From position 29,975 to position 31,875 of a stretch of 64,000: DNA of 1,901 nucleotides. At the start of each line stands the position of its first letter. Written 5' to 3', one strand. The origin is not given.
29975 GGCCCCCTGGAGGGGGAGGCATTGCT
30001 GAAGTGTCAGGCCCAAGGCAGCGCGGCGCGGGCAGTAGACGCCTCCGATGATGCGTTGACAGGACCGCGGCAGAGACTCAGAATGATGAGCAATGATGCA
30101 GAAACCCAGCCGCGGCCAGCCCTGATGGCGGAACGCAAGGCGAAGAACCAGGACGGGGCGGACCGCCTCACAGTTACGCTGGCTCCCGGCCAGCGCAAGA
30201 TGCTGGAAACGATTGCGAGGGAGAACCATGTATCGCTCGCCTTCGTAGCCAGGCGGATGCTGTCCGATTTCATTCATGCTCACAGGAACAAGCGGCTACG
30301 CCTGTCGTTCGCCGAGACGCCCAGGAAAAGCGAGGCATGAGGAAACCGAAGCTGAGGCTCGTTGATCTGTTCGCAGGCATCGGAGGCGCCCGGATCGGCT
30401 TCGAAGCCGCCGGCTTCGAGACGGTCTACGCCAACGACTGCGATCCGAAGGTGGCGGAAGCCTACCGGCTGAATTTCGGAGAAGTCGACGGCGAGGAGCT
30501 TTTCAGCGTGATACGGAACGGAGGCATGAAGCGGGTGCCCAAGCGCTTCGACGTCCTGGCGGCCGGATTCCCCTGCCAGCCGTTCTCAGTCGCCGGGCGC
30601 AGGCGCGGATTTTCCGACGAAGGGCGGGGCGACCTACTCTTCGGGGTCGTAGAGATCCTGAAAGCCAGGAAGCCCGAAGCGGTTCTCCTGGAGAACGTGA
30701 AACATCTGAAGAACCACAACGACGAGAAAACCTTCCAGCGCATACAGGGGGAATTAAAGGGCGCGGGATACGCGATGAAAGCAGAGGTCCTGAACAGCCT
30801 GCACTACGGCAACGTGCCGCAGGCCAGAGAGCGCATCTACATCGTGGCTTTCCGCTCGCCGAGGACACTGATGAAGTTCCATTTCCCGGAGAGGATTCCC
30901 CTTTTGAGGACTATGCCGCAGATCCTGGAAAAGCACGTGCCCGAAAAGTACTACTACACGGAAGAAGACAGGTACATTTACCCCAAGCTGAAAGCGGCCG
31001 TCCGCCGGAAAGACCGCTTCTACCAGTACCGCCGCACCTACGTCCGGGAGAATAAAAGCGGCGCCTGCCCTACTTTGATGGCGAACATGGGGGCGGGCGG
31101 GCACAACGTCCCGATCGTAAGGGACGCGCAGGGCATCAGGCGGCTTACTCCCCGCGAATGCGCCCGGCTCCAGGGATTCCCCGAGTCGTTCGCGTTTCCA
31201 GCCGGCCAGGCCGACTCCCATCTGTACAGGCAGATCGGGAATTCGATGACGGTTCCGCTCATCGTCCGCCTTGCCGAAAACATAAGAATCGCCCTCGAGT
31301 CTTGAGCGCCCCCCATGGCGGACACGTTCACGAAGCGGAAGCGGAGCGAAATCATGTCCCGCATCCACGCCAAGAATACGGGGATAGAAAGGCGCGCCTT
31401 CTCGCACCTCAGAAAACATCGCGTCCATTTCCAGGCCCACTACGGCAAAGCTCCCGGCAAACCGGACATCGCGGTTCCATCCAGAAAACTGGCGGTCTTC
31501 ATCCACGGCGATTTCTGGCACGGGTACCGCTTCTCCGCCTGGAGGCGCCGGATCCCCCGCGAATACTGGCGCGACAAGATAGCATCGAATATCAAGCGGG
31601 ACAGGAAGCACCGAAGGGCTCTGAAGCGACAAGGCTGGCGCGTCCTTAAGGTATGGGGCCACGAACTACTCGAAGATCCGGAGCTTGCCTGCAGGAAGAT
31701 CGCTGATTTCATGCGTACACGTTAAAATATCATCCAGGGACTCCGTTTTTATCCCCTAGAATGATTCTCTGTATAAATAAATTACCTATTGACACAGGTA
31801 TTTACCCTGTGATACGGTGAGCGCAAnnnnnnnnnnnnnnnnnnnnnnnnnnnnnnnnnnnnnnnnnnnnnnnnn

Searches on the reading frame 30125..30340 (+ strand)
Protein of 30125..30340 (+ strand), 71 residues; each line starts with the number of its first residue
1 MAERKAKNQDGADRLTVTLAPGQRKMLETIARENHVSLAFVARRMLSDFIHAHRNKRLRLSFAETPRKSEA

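Call 77: search_protein_families(library=pfam, proteins=[window:30125-30340:+], max_evalue=0.01)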
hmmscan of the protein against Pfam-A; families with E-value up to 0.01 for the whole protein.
window:30125-30340:+ (71 aa): 0 families

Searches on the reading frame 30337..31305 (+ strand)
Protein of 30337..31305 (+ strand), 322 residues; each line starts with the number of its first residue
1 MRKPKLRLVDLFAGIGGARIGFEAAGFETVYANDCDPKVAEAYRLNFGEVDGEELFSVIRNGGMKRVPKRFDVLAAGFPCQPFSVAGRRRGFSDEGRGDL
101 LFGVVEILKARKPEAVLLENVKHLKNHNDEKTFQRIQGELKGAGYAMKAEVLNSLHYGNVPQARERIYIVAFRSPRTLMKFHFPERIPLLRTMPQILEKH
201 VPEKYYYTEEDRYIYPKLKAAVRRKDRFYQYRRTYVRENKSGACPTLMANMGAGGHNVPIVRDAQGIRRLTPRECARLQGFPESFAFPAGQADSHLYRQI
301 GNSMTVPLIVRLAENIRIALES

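Call 3: search_protein_families(library=pfam, proteins=[window:30337-31305:+], max_evalue=0.1)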
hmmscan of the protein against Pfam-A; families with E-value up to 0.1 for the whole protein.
window:30337-31305:+ (322 aa): 1 family
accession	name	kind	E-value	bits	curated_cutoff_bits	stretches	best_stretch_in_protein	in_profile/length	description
PF00145.23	DNA_methylase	-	4.4e-80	270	22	1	7-316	2-322/324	C-5 cytosine-specific DNA methylase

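Call 4: search_protein_families(library=padloc, proteins=[window:30337-31305:+], max_evalue=0.1)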
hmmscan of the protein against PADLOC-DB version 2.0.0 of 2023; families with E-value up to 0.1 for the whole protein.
window:30337-31305:+ (322 aa): 65 families (the best 25 are shown)
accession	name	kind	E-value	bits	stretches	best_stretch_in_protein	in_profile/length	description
PDLC03272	MTase_II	-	2.6e-102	341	1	4-321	73-391/407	Type II methyltransferase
PDLC03361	MTase_II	-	5.1e-66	221.3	1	5-320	86-437/455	Type II methyltransferase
PDLC03378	MTase_II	-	3.3e-65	218.6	1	5-319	2-329/344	Type II methyltransferase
PDLC02653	DrmMII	-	3.6e-64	214.8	1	5-321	4-314/333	DrmMII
PDLC00026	DruM2|DruM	-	1.2e-52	177.6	1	4-321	3-319/336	DNA cytosine methylase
PDLC03234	MTase_II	-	1.8e-52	176.8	2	5-185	4-184/375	Type II methyltransferase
PDLC03217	MTase_II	-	2.8e-48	162.9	1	3-316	382-697/703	Type II methyltransferase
PDLC03242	MTase_II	-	5.4e-47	158.6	1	4-316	99-395/409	Type II methyltransferase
PDLC00033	DruM2|DruM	-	3.6e-46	156.1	2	2-174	18-192/368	DNA cytosine methylase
PDLC03326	MTase_II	-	2.5e-45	153.4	2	6-185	5-188/412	Type II methyltransferase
PDLC00034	DruM2|DruM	-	9.2e-44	147.6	2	3-173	5-187/457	DNA cytosine methylase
PDLC03716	oMTase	-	1.5e-43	147.3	1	4-316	37-335/349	orphan methyltransferase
PDLC00027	DruM2|DruM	-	6.1e-42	142.3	2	5-191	11-189/361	DNA cytosine methylase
PDLC03734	oMTase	-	1.9e-41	140.4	2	5-173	3-169/444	orphan methyltransferase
PDLC00030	DruM2|DruM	-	1.4e-38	131.1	2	2-174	2-186/380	DNA cytosine methylase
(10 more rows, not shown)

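Call 5: search_protein_families(library=ncbifam, proteins=[window:30337-31305:+], max_evalue=0.1)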
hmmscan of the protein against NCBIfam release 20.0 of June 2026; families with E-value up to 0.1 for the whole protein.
window:30337-31305:+ (322 aa): 3 families
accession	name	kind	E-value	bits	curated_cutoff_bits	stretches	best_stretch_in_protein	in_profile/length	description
TIGR00675.1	dcm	superfamily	8.7e-82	275.4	100.65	1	9-316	2-329/329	DNA (cytosine-5-)-methyltransferase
NF007772.0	PRK10458.1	subfamily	1.4e-40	139.3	710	1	5-316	88-452/472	DNA cytosine methylase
NF008249.0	PRK11025.1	equivalog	0.047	12.6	378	1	91-125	110-144/317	23S rRNA pseudouridine(955/2504/2580) synthase RluC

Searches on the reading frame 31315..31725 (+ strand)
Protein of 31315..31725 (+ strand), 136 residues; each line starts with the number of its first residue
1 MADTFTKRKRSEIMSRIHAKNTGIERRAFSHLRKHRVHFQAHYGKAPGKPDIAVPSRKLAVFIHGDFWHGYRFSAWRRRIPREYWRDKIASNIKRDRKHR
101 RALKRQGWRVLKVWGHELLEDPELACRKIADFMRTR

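Call 3: search_protein_families(library=pfam, proteins=[window:31315-31725:+], max_evalue=0.1)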
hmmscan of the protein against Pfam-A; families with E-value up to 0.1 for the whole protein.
window:31315-31725:+ (136 aa): 4 families
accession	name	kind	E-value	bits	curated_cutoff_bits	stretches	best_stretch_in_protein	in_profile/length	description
PF03852.21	Vsr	-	1.8e-20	73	27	1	2-71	1-70/74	DNA mismatch endonuclease Vsr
PF18741.7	MTES_1575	-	4.5e-09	36.7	38.2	1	90-131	53-94/96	REase_MTES_1575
PF04480.18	DUF559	-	0.00033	20.9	20.6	1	93-132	68-107/109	Protein of unknown function (DUF559)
PF13228.11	DUF4037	-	0.043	15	22.1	1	53-111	3-72/101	Domain of unknown function (DUF4037)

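Call 4: search_protein_families(library=padloc, proteins=[window:31315-31725:+], max_evalue=0.1)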
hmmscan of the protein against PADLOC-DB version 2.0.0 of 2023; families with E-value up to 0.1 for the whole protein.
window:31315-31725:+ (136 aa): 2 families
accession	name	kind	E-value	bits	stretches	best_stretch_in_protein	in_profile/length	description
PDLC03397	Vsr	-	9.2e-21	72.6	1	1-118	1-119/156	Type II nicking endonuclease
PDLC05009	PDC-S37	-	0.022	10.5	1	94-131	1299-1336/1550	-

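Call 5: search_protein_families(library=ncbifam, proteins=[window:31315-31725:+], max_evalue=0.1)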
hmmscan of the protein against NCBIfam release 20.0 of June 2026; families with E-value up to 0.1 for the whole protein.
window:31315-31725:+ (136 aa): 2 families
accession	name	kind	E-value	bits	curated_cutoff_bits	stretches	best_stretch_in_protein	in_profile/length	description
TIGR00632.1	vsr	subfamily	1.7e-29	102.6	97.85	1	1-117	1-119/119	DNA mismatch endonuclease Vsr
NF058665.1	HaHSL_fam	equivalog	0.0059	16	320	1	27-76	27-80/260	hormone-sensitive lipase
